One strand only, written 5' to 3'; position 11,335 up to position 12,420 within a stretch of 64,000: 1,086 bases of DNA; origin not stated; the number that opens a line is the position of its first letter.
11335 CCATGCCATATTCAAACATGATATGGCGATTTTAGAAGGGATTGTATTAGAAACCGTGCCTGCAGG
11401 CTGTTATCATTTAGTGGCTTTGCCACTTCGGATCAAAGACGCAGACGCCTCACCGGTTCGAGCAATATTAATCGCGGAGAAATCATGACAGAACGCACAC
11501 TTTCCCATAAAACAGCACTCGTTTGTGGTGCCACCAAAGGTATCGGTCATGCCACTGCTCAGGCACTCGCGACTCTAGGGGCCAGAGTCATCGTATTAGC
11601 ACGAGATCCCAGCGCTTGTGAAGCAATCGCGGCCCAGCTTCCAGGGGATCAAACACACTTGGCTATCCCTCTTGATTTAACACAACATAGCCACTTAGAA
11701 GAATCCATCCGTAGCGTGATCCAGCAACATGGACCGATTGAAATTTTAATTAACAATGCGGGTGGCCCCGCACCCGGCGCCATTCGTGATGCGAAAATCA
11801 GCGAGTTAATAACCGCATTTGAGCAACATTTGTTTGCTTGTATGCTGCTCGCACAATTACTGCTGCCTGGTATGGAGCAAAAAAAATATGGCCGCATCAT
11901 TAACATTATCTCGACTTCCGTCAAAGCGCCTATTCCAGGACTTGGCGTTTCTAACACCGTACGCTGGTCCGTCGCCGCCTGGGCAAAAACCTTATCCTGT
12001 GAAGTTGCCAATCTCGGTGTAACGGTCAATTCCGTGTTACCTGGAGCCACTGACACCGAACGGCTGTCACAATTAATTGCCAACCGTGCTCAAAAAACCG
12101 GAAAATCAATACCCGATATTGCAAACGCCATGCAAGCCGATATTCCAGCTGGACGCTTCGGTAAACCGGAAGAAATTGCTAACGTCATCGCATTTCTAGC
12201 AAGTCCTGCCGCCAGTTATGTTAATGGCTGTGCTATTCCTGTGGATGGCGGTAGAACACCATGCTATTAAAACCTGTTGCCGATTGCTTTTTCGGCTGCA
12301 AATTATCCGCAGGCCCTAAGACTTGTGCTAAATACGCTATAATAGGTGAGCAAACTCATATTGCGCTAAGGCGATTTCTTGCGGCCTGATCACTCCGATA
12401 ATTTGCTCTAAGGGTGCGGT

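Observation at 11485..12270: Atypical SDR as candidate missing reductase from the kynurenine pathway to 2-oxoadipate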

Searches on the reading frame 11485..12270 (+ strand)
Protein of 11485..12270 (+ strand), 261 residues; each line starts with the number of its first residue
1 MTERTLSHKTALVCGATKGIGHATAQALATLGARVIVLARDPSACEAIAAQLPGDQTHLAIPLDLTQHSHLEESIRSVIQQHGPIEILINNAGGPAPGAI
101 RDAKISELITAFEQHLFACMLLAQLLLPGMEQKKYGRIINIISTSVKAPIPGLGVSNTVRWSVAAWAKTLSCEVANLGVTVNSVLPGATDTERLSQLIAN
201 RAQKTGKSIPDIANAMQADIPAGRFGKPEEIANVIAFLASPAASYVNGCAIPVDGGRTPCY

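Call 4: search_protein_families(library=pfam, proteins=[window:11485-12270:+])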
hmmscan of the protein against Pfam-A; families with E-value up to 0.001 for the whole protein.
window:11485-12270:+ (261 aa): 4 families
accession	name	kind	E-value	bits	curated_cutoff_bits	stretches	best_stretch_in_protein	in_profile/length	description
PF13561.12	adh_short_C2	-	1.1e-44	153.2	27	1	15-257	1-235/236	Enoyl-(Acyl carrier protein) reductase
PF00106.31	adh_short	-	1.2e-40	139.5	26.6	1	9-197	1-190/195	short chain dehydrogenase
PF08659.16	KR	-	4.7e-08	33.6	22.6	1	10-126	2-123/180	KR domain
PF23441.1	SDR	-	3.3e-05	23.9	27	1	6-256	5-254/258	SDR-like rossmann domain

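Call 5: search_protein_families(library=ncbifam, proteins=[window:11485-12270:+])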
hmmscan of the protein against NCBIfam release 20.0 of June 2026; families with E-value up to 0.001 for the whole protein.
window:11485-12270:+ (261 aa): 222 families (the best 25 are shown)
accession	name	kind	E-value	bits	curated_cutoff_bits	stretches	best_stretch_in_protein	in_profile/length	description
NF006212.0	PRK08339.1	equivalog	6e-58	196.5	339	1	5-258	5-259/263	short chain dehydrogenase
NF009466.0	PRK12826.1-2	subfamily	6.4e-52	176.5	222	1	8-257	3-244/248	3-oxoacyl-ACP reductase FabG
NF005559.1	PRK07231.1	subfamily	1.2e-51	175.7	215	1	6-258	2-248/249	glucose 1-dehydrogenase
NF004778.0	PRK06124.1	equivalog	1.7e-47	162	303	1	5-257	8-252/256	SDR family oxidoreductase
NF005095.0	PRK06523.1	subfamily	2.9e-45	154.8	231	1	3-259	5-259/261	oxidoreductase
NF052558.1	MBtsdlDhBudC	equivalog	3.8e-45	154.4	270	1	7-258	2-242/250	meso-2,3-butanediol dehydrogenase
NF004779.0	PRK06125.1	subfamily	8.7e-44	150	261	1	5-257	4-253/259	short-chain dehydrogenase/reductase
NF004198.0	PRK05653.1-3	equivalog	2.5e-43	148.3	296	1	5-257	4-246/248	3-oxoacyl-ACP reductase FabG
NF009464.0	PRK12824.1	subfamily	3.5e-43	148.1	269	1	8-256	2-241/245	3-oxoacyl-ACP reductase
NF005067.0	PRK06484.1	equivalog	3.2e-42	144.8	713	1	7-258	8-252/524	short chain dehydrogenase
NF004197.0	PRK05653.1-1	equivalog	4.6e-42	144.4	332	1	3-257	2-246/249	3-oxoacyl-ACP reductase FabG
TIGR01963.1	PHB_DH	subfamily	1.4e-41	142.5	307.05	1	9-257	2-252/255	3-hydroxybutyrate dehydrogenase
NF005753.0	PRK07577.1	equivalog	3.5e-41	141.3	310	1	7-256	2-231/237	SDR family oxidoreductase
NF009468.0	PRK12826.1-4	equivalog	4.7e-41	141.2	318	1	4-257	3-247/256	SDR family oxidoreductase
NF005893.0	PRK07856.1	equivalog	6.8e-41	140.2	255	1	4-257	5-241/255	SDR family oxidoreductase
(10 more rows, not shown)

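Call 7: search_solved_structures(query=window:11485-12270:+, show_alignments=3)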
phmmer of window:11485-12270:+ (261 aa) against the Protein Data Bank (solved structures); distinct sequences matched with E-value up to 0.001: 628 (the best 60 are shown).
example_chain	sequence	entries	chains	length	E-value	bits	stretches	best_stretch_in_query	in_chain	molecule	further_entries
5va8_A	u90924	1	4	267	3.1e-42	148.1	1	6-259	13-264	Short-chain dehydrogenase/reductase SDR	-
5vps_A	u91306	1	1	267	2.1e-41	145.3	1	6-259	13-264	Short-chain dehydrogenase/reductase SDR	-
5idx_A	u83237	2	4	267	1.1e-40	143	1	6-259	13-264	Short-chain dehydrogenase/reductase SDR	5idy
6jh7_A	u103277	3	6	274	3.7e-39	138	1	6-258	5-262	Short chain dehydrogenase family protein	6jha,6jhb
2z1n_A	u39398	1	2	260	1.3e-37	133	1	7-256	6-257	dehydrogenase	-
3tzh_A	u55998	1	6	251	1.1e-36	129.9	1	6-257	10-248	3-oxoacyl-[acyl-carrier protein] reductase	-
4wjz_A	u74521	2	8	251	2.9e-36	128.5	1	6-257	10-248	3-oxoacyl-[acyl-carrier-protein] reductase FabG | 3-oxoacyl-[acyl-carrier protein] reductase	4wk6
5end_A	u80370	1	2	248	3.9e-36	128.1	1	6-257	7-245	3-oxoacyl-[acyl-carrier-protein] reductase FabG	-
3op4_A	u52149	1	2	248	6.2e-36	127.4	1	6-257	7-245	3-oxoacyl-[acyl-carrier protein] reductase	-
3rro_A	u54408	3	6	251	6.5e-36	127.4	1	6-257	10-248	3-ketoacyl-(acyl-carrier-protein) reductase | 3-oxoacyl-[acyl-carrier protein] reductase | 3-oxoacyl-[acyl-carrier-protein] reductase FabG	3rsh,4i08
3tzc_A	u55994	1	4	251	6.5e-36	127.4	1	6-257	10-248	3-oxoacyl-[acyl-carrier protein] reductase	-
1o5i_A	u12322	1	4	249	4.3e-35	124.7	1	7-257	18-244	3-oxoacyl-(acyl carrier protein) reductase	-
3tzk_A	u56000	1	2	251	4.6e-35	124.6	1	6-257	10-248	3-oxoacyl-[acyl-carrier protein] reductase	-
3u09_A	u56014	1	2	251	5.7e-35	124.3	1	6-257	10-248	3-oxoacyl-[acyl-carrier-protein] reductase FabG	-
9fe6_A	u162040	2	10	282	1.1e-32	116.7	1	3-257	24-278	SDR family oxidoreductase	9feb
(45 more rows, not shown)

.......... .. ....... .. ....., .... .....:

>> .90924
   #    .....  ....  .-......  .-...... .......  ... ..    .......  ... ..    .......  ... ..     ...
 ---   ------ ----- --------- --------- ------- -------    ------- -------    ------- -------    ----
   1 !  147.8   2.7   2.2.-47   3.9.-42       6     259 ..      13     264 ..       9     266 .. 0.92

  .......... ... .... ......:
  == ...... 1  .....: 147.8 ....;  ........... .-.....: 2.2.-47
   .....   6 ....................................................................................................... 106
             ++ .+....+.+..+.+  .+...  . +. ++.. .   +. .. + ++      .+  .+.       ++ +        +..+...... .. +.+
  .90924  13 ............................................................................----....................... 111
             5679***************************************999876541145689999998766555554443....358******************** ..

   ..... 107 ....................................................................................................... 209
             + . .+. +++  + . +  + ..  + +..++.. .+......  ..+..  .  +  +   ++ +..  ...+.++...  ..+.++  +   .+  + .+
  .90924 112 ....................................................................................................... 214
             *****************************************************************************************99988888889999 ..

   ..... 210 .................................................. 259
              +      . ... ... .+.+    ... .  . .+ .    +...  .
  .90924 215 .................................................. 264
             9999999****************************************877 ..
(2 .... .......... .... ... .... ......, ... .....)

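Call 9: find_homologous_proteins(query=window:11485-12270:+, max_evalue=1e-30)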
Query window:11485-12270:+ (261 aa): 7992 proteins with E <= 1e-30 among 8000 candidates; the best 120 are listed.
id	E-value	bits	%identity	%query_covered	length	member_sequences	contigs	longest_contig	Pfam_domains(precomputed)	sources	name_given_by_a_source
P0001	2.0e-166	570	100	100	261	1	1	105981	PF08659.17,PF13561.13,PF00106.32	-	-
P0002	2.0e-111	389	48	82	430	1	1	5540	PF13561.13,PF00106.32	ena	-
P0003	4.1e-87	310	60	99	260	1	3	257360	PF13561.13,PF00106.32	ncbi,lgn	-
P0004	4.3e-85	303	59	98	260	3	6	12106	PF13561.13,PF00106.32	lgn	-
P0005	7.6e-84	299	54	98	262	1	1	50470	PF13561.13,PF00106.32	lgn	-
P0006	8.3e-84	299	58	99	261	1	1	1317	PF08659.17,PF13561.13,PF00106.32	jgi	jgi:3-oxoacyl-[acyl-carrier protein] reductase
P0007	4.6e-83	297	56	98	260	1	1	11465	PF08659.17,PF13561.13,PF00106.32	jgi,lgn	-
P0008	4.6e-83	297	54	98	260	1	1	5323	PF08659.17,PF13561.13,PF00106.32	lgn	-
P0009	5.3e-83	296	55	99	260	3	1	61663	PF13561.13,PF13460.13,PF00106.32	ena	-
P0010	6.6e-83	296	57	99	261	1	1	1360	PF08659.17,PF13561.13,PF00106.32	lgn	-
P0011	1.7e-82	295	56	98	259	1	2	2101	PF08659.17,PF13561.13,PF13460.13,PF00106.32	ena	-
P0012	2.2e-82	294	56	98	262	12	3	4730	PF13561.13,PF00106.32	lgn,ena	-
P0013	3.5e-82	294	55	98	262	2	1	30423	PF08659.17,PF13561.13,PF13460.13,PF23441.1,PF00106.32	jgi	jgi:3-oxoacyl-[acyl-carrier protein] reductase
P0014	3.9e-82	294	55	97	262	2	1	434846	PF08659.17,PF13561.13,PF00106.32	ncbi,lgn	ncbi:MAG: SDR family oxidoreductase [Rickettsiales bacterium]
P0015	4.3e-82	293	56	98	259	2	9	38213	PF13561.13,PF00106.32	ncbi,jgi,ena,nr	ncbi:MAG: short-chain dehydrogenase [Zetaproteobacteria bacterium]|nr:short-chain dehydrogenase [Pse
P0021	2.7e-81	291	55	97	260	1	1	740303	PF08659.17,PF13561.13,PF00106.32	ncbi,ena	-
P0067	1.7e-79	285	55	98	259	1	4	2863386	PF13561.13,PF00106.32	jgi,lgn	-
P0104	2.0e-78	281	54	98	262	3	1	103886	PF13561.13,PF00106.32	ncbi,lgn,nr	ncbi:MAG: SDR family oxidoreductase [Micavibrio sp.]|nr:MAG: SDR family oxidoreductase [Micavibrio s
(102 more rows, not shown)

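Call 12: find_related_loci(query=window:11485-12270:+, collection=genome_contigs, flank=10000)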
Query window:11485-12270:+ (261 aa) in genome_contigs; peptide patterns used: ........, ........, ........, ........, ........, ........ (x = any residue, [..] = any of these).
122 stretches matched a pattern; 33 encode a relative of the query (tblastn E <= 1e-3); 33 distinct loci.
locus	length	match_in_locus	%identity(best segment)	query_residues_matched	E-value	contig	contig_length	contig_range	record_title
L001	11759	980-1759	52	3-260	4e-83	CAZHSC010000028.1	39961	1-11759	MAG TPA_asm: uncultured Bifidobacterium sp. isolate binchicken_co16_377 genome assembly, contig: NODE_1664_length_39961_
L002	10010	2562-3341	52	1-258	4e-83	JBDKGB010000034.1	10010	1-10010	MAG: Bacteroidota bacterium isolate farmington_2019_sw_WHONDRS-S19S_0053_B_bin.34 scaffold_1844670, whole genome shotgun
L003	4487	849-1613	52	5-258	9e-80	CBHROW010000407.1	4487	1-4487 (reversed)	MAG TPA_asm: uncultured Chryseosolibacter sp. isolate ERR14722429_binner12_Refined_108 genome assembly, contig: ERZ27336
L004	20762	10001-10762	50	6-258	1e-76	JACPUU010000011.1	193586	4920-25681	MAG: Bacteroidetes bacterium isolate NC_groundwater_766_Ag_S2p5_42_21 JBCH_GD18_4_SO25_S179_scaffold_497134, whole genom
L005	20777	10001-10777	52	1-258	3e-76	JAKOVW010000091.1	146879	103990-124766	MAG: Bacteroidota bacterium isolate JPNG_maxbin.068 k201_29213, whole genome shotgun sequence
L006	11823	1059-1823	50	5-258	4e-76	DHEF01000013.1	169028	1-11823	MAG TPA_asm: Chitinophagaceae bacterium UBA4857 UBA4857_contig_1096, whole genome shotgun sequence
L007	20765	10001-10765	50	5-258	2e-75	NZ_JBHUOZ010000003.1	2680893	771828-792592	Terrimonas rubra strain KCTC 23299 velvet_auto_83_3, whole genome shotgun sequence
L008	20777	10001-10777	49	3-260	2e-74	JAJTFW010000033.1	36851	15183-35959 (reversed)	MAG: Sphingobacteriales bacterium isolate 49613_E9 Sample_49613_scaffold_1524, whole genome shotgun sequence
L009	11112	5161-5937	50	3-260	1e-73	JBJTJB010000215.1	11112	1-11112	MAG: Bacteroidota bacterium isolate samp_4312_concoct_386 samp_4312_646842, whole genome shotgun sequence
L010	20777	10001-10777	47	1-258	7e-72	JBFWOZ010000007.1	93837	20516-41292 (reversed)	MAG: Bdellovibrionales bacterium isolate CA_2019_TPBF_148 NODE_2041_length_93837_cov_5.261093_TPBF, whole genome shotgun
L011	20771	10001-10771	49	3-258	8e-71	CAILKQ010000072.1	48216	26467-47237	uncultured bacterium isolate ErkenSummer_bin-4667 genome assembly, contig: bin-4667:072/205, whole genome shotgun sequen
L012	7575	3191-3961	49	3-258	2e-70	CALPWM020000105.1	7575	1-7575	MAG: Chitinophaga pinensis isolate HRS-ES2-bin-172 genome assembly, contig: HRSG-E12-C6555, whole genome shotgun sequenc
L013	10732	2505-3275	48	3-258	6e-70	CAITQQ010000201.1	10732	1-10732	uncultured bacterium isolate Erken-D1_bin-1067 genome assembly, contig: bin-1067:201/432, whole genome shotgun sequence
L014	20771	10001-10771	48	3-258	1e-69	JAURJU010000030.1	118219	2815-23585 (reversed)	MAG: Chitinophagales bacterium isolate SFB_Fresh_Co_29 k141_955303, whole genome shotgun sequence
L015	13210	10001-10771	48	3-258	4e-69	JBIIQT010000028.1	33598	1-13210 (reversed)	MAG: Chitinophagaceae bacterium isolate ME2003-07-23pf_3300044630_group2_bin188 Rohwer_bin501_scaffold_702_c1, whole gen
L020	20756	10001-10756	53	6-258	2e-63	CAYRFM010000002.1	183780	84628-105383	MAG TPA_asm: uncultured Holophagae bacterium isolate SRP090828_co2_159 genome assembly, contig: NODE_20_length_183780_co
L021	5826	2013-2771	44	6-256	4e-62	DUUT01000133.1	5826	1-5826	MAG TPA_asm: Chloroflexota bacterium isolate AS08sgBPME_257 176738_AS08, whole genome shotgun sequence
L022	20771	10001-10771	47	3-258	1e-66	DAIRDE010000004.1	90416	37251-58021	MAG TPA_asm: Nonlabens sp. isolate CTOTU7307 NODE_173_length_90416_cov_51.702195, whole genome shotgun sequence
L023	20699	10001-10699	38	6-256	1e-42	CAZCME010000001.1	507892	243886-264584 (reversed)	MAG TPA_asm: uncultured bacterium isolate binchicken_co248_269 genome assembly, contig: NODE_3_length_507892_cov_8.46256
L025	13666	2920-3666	33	6-256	3e-40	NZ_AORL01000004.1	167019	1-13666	Sphingomonas sp. PR090111-T3T-6A strain PR090111-T3T6A Sphingomonas_PR09011.fna_4, whole genome shotgun sequence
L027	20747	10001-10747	36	4-261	1e-33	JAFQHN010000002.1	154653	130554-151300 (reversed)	MAG: Bacillota bacterium isolate RGIG1825 Goat_Cecum-5__c1662, whole genome shotgun sequence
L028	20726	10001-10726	33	5-256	9e-30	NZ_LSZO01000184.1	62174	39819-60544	Ventosimonas gracilis strain CV58 contig_64, whole genome shotgun sequence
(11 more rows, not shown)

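Call 16: find_encoding_contigs(protein=P0003, flank=10000, max_places=3)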
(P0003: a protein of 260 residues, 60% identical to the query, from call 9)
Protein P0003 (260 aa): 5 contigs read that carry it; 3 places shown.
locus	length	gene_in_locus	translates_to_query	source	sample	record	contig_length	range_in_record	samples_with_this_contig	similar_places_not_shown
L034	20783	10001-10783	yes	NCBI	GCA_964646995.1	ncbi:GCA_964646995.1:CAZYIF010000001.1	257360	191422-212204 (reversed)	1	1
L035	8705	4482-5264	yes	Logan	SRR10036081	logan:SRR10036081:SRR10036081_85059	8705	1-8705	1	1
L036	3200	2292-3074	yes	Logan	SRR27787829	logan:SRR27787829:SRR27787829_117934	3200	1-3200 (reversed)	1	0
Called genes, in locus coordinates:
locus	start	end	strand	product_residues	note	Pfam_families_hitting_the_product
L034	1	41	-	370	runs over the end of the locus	-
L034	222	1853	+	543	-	PF08019:EptA_B_N, PF00884:Sulfatase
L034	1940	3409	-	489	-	-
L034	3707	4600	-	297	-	PF18393:MotY_N, PF00691:OmpA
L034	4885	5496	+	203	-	PF00929:RNase_T, PF16473:Rv2179c-like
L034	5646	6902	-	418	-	-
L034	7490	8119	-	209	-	PF00578:AhpC-TSA, PF08534:Redoxin, PF10417:1-cysPrx_C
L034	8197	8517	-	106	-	PF00462:Glutaredoxin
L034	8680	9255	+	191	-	PF00081:Sod_Fe_N, PF02777:Sod_Fe_C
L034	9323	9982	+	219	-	PF04199:Cyclase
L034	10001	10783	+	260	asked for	PF00106:adh_short, PF13561:adh_short_C2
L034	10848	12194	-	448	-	PF02878:PGM_PMM_I, PF02879:PGM_PMM_II, PF02880:PGM_PMM_III, PF00408:PGM_PMM_IV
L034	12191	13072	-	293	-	PF00809:Pterin_bind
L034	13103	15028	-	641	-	PF06480:FtsH_ext, PF00004:AAA, PF07728:AAA_5 (faint), PF17862:AAA_lid_3, PF01434:Peptidase_M41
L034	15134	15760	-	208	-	PF01728:FtsJ, PF13847:Methyltransf_31 (faint)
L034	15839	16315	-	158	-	PF03449:GreA_GreB_N, PF01272:GreA_GreB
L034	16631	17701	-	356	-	PF03739:LptF_LptG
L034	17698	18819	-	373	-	PF03739:LptF_LptG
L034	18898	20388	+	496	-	PF02789:Peptidase_M17_N, PF00883:Peptidase_M17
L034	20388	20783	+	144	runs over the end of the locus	PF04364:DNA_pol3_chi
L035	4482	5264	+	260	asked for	PF00106:adh_short, PF13561:adh_short_C2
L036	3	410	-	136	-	?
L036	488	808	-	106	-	PF00462:Glutaredoxin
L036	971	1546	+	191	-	PF00081:Sod_Fe_N, PF02777:Sod_Fe_C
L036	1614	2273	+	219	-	PF04199:Cyclase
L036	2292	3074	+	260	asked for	PF00106:adh_short, PF13561:adh_short_C2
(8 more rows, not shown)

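Call 19: search_protein_families(library=pfam, proteins=[L010:8423-9985:+, L010:10828-12063:+, L010:12060-13148:+, L010:14593-15471:+, L010:15468-16835:+, L010:17842-18720:+, L010:18855-20207:+, L020:9121-9993:+, L020:11064-11867:+, L020:14838-16271:+], max_evalue=0.00001)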
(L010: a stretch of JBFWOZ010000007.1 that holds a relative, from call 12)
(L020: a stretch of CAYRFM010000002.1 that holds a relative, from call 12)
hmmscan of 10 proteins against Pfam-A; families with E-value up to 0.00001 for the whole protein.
L010:8423-9985:+ (520 aa): 1 family
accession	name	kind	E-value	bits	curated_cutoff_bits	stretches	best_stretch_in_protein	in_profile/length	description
PF00883.26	Peptidase_M17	-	1e-93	314.5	25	1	203-505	1-307/310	Cytosol aminopeptidase family, catalytic domain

L010:10828-12063:+ (411 aa): 1 family
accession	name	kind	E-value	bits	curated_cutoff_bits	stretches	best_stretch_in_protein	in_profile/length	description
PF00296.26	Bac_luciferase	-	5.6e-11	42.8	27.9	1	9-116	6-93/314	Luciferase-like monooxygenase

L010:12060-13148:+ (362 aa): 1 family
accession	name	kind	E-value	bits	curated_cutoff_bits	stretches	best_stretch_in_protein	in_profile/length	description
PF06089.17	Asparaginase_II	-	3.9e-49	167.8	25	1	30-309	2-295/322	L-asparaginase II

L010:14593-15471:+ (292 aa): 1 family
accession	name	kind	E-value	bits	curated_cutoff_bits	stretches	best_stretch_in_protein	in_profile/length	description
PF02900.23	LigB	-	3.1e-24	85.9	26.3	1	10-279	4-261/269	Catalytic LigB subunit of aromatic ring-opening dioxygenase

L010:15468-16835:+ (455 aa): 2 families
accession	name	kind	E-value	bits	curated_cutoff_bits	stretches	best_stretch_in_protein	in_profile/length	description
PF01042.26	Ribonuc_L-PSP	-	1.3e-24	86.9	27.3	1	326-454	3-120/121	Endoribonuclease L-PSP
PF02900.23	LigB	-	1.5e-22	80.4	26.3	1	20-266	20-268/269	Catalytic LigB subunit of aromatic ring-opening dioxygenase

L010:17842-18720:+ (292 aa): 0 families

L010:18855-20207:+ (450 aa): 1 family
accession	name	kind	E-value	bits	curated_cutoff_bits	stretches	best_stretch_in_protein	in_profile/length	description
PF00082.27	Peptidase_S8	-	1.6e-33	116.7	21.8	1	138-420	1-273/288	Subtilase family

L020:9121-9993:+ (290 aa): 1 family
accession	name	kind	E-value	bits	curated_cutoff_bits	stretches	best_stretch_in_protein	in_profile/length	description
PF03301.18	Trp_dioxygenase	-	7e-56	190.5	34.9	2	25-155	15-153/346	Tryptophan 2,3-dioxygenase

L020:11064-11867:+ (267 aa): 0 families

L020:14838-16271:+ (477 aa): 4 families
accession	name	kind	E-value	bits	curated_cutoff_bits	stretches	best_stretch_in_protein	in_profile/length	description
PF13304.12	AAA_21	-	1.2e-26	94.9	27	2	320-400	232-303/304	AAA domain, putative AbiEii toxin, Type IV TA system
PF13175.12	AAA_15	-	4.7e-15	56.5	32.1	1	13-144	1-92/374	AAA ATPase domain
PF02463.25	SMC_N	-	2.4e-10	40.7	40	1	13-56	1-48/220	RecF/RecN/SMC N terminal domain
PF13476.12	AAA_23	-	7.3e-07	30.5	27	1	16-55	1-41/201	AAA domain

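Call 20: search_protein_families(library=pfam, proteins=[L008:7001-8008:+, L008:7998-9062:+, L008:10788-13385:-, L008:14960-17500:-, L008:17741-19324:+, L001:1822-2232:+, L001:3956-4813:+, L001:4871-5731:+, L007:12189-13064:+, L022:10977-12065:+], max_evalue=0.00001)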
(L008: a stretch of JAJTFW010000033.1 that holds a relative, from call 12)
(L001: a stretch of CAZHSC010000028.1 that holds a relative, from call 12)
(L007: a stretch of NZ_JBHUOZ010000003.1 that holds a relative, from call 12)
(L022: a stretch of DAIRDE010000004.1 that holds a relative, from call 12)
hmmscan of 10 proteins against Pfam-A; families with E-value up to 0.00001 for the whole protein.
L008:7001-8008:+ (335 aa): 1 family
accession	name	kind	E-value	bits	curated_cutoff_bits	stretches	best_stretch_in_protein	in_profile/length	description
PF02616.19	SMC_ScpA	-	1.7e-32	113.7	24.6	1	96-307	2-219/232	Segregation and condensation protein ScpA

L008:7998-9062:+ (354 aa): 1 family
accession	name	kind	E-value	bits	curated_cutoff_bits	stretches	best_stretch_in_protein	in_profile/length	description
PF03706.18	LPG_synthase_TM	-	4.6e-29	102.3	33.4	1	18-335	2-302/302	Lysylphosphatidylglycerol synthase TM region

L008:10788-13385:- (865 aa): 0 families

L008:14960-17500:- (846 aa): 3 families
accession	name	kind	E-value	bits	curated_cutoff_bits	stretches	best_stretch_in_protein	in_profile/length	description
PF18911.6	PKD_4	-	5.5e-47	158.2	27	3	588-669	3-82/85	PKD domain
PF00801.26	PKD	-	1.3e-24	86.5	23.5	2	603-664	14-75/80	PKD domain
PF13585.12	CHU_C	-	9.3e-15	55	27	1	761-831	3-73/86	CHU_C Type IX secretion signal domain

L008:17741-19324:+ (527 aa): 1 family
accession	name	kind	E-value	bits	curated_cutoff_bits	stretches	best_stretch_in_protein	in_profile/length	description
PF00171.27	Aldedh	-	1.5e-134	449.5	23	1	41-508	1-460/461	Aldehyde dehydrogenase family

L001:1822-2232:+ (136 aa): 1 family
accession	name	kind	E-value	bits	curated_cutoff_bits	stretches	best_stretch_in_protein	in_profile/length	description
PF14076.12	DUF4258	-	1e-17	64.6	25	1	54-125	1-70/71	Domain of unknown function (DUF4258)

L001:3956-4813:+ (285 aa): 1 family
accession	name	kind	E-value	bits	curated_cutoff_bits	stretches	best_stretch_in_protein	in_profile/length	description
PF06977.17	SdiA-regulated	-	1.2e-07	31.6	21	1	31-270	14-241/249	SdiA-regulated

L001:4871-5731:+ (286 aa): 1 family
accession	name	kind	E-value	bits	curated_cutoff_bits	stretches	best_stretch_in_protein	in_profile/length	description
PF01263.26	Aldose_epim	-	9.8e-24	84.7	27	1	4-165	5-178/299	Aldose 1-epimerase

L007:12189-13064:+ (291 aa): 1 family
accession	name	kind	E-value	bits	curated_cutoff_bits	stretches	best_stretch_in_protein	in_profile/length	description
PF00215.30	OMPdecase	-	3.6e-25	89.6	27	1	37-270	2-218/221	Orotidine 5'-phosphate decarboxylase / HUMPS family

L022:10977-12065:+ (362 aa): 1 family
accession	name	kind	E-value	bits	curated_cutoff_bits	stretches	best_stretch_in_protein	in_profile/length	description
PF04909.20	Amidohydro_2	-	1.2e-09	38.8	26.4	1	93-305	63-255/289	Amidohydrolase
